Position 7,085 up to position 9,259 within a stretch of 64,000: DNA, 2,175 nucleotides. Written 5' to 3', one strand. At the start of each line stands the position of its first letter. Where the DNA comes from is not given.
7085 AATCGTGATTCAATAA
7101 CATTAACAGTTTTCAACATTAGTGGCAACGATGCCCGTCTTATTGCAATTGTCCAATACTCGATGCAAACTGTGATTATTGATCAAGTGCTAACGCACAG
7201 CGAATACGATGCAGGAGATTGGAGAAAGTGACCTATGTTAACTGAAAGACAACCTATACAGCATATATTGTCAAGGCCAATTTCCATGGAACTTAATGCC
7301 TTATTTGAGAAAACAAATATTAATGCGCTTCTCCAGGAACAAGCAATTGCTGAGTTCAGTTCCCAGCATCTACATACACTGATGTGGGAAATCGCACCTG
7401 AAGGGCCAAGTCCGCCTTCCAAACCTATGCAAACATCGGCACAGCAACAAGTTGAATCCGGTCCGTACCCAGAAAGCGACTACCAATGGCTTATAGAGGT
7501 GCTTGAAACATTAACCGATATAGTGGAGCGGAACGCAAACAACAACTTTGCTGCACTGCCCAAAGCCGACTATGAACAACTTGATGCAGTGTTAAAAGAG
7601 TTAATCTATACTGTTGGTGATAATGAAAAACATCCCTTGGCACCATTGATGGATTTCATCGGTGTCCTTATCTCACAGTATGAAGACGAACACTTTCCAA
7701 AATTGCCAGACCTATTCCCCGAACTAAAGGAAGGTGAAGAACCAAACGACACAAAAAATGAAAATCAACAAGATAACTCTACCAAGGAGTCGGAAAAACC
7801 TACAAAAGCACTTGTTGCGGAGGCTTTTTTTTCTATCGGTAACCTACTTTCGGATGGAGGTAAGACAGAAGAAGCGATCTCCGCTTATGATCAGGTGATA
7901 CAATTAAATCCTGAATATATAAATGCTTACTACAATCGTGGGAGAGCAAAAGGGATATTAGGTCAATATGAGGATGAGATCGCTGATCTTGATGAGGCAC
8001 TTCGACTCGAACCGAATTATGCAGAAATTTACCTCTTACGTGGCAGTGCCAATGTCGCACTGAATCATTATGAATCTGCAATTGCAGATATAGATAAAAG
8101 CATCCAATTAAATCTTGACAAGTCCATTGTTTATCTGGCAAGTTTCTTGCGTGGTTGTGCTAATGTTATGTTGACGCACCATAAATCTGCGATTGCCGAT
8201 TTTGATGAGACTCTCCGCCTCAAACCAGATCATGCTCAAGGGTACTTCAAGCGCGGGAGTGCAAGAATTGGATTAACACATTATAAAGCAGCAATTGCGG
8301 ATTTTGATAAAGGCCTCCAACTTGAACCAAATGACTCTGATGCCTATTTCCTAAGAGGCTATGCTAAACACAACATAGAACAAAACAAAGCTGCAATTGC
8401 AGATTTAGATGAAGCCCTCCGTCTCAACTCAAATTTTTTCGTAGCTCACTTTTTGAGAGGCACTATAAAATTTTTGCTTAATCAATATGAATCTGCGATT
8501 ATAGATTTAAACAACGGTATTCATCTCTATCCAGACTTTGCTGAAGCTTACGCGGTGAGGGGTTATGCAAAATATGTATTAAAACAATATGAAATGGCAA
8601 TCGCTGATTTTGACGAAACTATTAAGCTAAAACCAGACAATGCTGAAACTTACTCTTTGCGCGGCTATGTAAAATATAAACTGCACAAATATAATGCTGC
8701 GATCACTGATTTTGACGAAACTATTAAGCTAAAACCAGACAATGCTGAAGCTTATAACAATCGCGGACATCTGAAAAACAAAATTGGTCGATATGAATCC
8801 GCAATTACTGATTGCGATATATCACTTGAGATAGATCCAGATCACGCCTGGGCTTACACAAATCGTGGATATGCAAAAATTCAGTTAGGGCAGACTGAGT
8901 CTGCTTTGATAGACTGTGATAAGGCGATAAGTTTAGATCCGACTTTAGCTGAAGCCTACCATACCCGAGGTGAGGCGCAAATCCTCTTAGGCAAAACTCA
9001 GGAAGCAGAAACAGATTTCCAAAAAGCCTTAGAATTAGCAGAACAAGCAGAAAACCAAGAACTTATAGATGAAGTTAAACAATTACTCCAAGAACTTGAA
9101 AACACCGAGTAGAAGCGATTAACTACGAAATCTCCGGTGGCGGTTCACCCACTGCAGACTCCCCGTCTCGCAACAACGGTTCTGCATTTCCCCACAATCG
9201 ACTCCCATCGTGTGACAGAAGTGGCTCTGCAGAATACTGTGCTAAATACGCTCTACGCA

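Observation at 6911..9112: A HigB toxin whose antitoxin position is filled by a HigA-N-terminus-like module fused to a 13-unit TPR array instead of an HTH domain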

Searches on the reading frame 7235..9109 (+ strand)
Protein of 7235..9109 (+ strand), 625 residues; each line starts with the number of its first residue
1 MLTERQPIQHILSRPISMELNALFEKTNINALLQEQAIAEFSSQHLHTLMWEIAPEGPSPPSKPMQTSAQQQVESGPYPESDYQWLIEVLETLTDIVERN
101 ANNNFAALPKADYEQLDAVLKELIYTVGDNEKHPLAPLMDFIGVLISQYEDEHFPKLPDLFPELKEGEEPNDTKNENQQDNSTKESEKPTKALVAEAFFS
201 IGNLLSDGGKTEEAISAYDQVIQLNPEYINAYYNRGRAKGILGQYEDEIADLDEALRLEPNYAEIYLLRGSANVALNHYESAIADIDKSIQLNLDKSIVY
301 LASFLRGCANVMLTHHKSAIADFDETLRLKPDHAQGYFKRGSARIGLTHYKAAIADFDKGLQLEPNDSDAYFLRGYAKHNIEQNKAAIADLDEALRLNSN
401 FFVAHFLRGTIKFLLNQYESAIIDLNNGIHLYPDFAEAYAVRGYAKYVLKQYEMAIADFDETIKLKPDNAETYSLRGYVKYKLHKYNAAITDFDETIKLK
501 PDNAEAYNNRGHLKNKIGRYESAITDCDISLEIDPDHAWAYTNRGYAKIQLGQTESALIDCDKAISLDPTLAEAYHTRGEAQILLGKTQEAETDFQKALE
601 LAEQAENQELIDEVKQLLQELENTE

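Call 3: search_protein_families(library=pfam, proteins=[window:7235-9109:+], max_evalue=1)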
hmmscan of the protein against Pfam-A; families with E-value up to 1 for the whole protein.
window:7235-9109:+ (625 aa): 33 families (the best 25 are shown)
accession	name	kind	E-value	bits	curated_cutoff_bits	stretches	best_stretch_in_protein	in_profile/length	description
PF00515.34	TPR_1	-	2.5e-67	220.6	27.8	11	504-537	1-34/34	Tetratricopeptide repeat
PF13414.12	TPR_11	-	4.8e-57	189.8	26.8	10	202-238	1-37/42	TPR repeat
PF07719.23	TPR_2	-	6.1e-55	179.3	27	11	572-604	1-33/34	Tetratricopeptide repeat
PF13181.12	TPR_8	-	1.7e-52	171.6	25.7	10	195-227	1-33/34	Tetratricopeptide repeat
PF13431.12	TPR_17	-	2.2e-46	152.7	24.4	8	561-592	2-33/34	Tetratricopeptide repeat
PF13371.12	TPR_9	-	2e-42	143.5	35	8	315-374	10-69/73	Tetratricopeptide repeat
PF13432.12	TPR_16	-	1.1e-27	96.5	32.7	5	476-537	3-64/65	Tetratricopeptide repeat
PF13424.12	TPR_12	-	1.7e-18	67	30.1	4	504-558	3-65/77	Tetratricopeptide repeat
PF13428.12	TPR_14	-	2e-18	65.5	23.5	2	199-237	5-43/44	Tetratricopeptide repeat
PF14559.12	TPR_19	-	3.1e-15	56.7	25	5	518-557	5-44/68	Tetratricopeptide repeat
PF23914.1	TPR_CcmH_CycH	-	2.3e-11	44.2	42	2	409-505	57-156/158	Cytochrome c-type biogenesis protein H TPR domain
PF13174.12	TPR_6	-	8.2e-08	32.9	26.3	1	196-227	1-32/33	Tetratricopeptide repeat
PF12895.13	ANAPC3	-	3.5e-07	30.9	27.2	2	349-422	4-76/82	Anaphase-promoting complex, cyclosome, subunit 3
PF25062.1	ARM_TT21_N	-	1.1e-06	29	40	2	314-455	76-221/222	Tetratricopeptide repeat protein 21 N-terminal ARM repeat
PF01239.28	PPTA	-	1.1e-06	28.5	29.5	0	520-546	1-27/32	Protein prenyltransferase alpha subunit repeat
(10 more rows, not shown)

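Call 4: search_protein_families(library=ncbifam, proteins=[window:7235-9109:+], max_evalue=1)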
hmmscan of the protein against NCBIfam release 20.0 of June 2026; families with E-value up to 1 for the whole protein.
window:7235-9109:+ (625 aa): 35 families (the best 25 are shown)
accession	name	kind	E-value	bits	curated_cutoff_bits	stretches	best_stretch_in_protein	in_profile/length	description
NF040959.1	MamA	equivalog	1.5e-40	138.9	200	4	417-557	52-192/204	magnetosome protein MamA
TIGR00990.1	3a0801s09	subfamily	4.6e-40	137.8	757.25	4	403-524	332-453/615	mitochondrial import receptor subunit TOM70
TIGR02917.1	PEP_TPR_lipo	equivalog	4.4e-39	134.1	312.2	2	304-603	197-496/899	XrtA/PEP-CTERM system TPR-repeat protein PrsT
NF008391.2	PRK11189.1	equivalog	8.3e-28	97.7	250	6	489-563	84-158/297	lipoprotein NlpI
TIGR02521.1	type_IV_pilW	equivalog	2.8e-20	72.9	154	4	450-525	45-120/234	type IV pilus biogenesis/stability protein PilW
TIGR02552.1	LcrH_SycD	equivalog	6.9e-20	71.2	104.8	6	447-505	63-121/136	SycD/LcrH family type III secretion system chaperone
NF033762.1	social_mot_Tgl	equivalog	9.7e-19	67.7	225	3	420-621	49-252/252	social motility TPR repeat lipoprotein Tgl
NF033920.0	C39_PA2778_fam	equivalog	2.2e-15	56.7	150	3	450-531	170-251/255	PA2778 family cysteine peptidase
NF052415.1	T3SS_chap_SctY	equivalog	7.8e-13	48.9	70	1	510-600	12-105/106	type III secretion apparatus assembly chaperone SctY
NF047507.1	TPR_BatC_Lepto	exception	1.3e-12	47.6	175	3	442-541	30-133/214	TPR repeat-containing protein BatC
TIGR02795.1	tol_pal_ybgF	equivalog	2.1e-12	47.7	90.1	1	189-227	33-71/119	tol-pal system protein YbgF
NF033758.1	gliding_GltE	equivalog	3.3e-12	46.1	225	4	488-601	240-347/411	adventurous gliding motility TPR repeat lipoprotein GltE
NF047558.1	TPR_END_plus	domain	7e-12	45.1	32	2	231-264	1-34/56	TPR end-of-group domain-containing protein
TIGR04510.1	mod_pep_cyc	subfamily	7.4e-12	44.6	400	3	338-506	402-572/814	putative peptide modification system cyclase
NF007302.0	PRK09782.1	equivalog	1.2e-09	36.7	1223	2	443-507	586-649/990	phage receptor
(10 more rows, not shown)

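Call 69: search_protein_families(library=padloc, proteins=[window:7235-9109:+], max_evalue=0.01)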
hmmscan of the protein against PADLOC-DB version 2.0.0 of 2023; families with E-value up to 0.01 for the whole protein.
window:7235-9109:+ (625 aa): 5 families
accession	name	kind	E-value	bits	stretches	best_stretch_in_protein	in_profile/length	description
PDLC01092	C3a198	-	7.6e-07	26.4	1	191-299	231-342/523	TPR protein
PDLC02907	TPR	-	7.5e-06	22.7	0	191-260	610-679/864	-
PDLC00503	JetC1|JetC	-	0.0022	14.1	0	531-620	571-669/1146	DUF3584 domain; MukB-like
PDLC05063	PDC-S67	-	0.003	15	0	417-491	110-185/203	-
PDLC01171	TPR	-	0.0096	13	0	501-568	250-317/504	TPR repeats containing protein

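Call 76: predict_structure(alignment_id=A8)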
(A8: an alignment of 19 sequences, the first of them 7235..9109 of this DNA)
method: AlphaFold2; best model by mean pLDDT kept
length: 625 residues; sequences in the alignment: 19
mean_pLDDT: 82.7   pTM: 0.65
mean pLDDT of the five models: 82.7, 78.0, 76.4, 74.3, 66.9
residues with pLDDT >= 90: 380; 70-90: 128; 50-70: 22; < 50: 95
segments of 3 or more residues with pLDDT < 50: 1-75, 167-186
pLDDT, mean of each block of 10 residues (from residue 1): 29 30 43 44 31 28 28 51 92 88 69 88 86 88 87 71 52 33 49 91 93 97 94 97 96 98 96 95 97 89 94 92 95 92 88 94 91 88 90 92 88 88 91 89 89 94 93 92 93 97 96 97 98 98 98 98 98 98 96 98 94 96 86
secondary structure, 60 per line:
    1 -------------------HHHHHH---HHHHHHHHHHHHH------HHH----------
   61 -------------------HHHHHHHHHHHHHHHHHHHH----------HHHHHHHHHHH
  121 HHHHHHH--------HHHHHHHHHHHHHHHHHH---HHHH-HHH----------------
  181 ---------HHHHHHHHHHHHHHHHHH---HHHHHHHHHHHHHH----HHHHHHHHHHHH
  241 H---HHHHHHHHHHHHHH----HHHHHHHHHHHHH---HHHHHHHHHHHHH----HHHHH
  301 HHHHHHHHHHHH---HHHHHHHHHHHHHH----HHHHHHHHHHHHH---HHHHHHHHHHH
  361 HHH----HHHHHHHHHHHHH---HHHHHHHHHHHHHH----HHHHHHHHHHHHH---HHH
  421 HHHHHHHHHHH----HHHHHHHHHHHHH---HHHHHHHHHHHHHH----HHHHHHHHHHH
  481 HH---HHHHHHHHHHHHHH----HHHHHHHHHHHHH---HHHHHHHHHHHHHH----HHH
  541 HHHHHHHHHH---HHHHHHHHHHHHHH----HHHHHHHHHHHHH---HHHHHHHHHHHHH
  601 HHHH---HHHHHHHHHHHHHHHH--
elements in order: H20-25 H29-41 H80-99 H110-127 H136-153 H157-160 H190-207 H211-224 H229-241 H245-258 H263-275 H279-291 H296-312 H316-329 H334-346 H350-363 H368-380 H384-397 H402-414 H418-431 H436-448 H452-465 H470-482 H486-499 H504-516 H520-533 H538-550 H554-567 H572-584 H588-604 H608-623
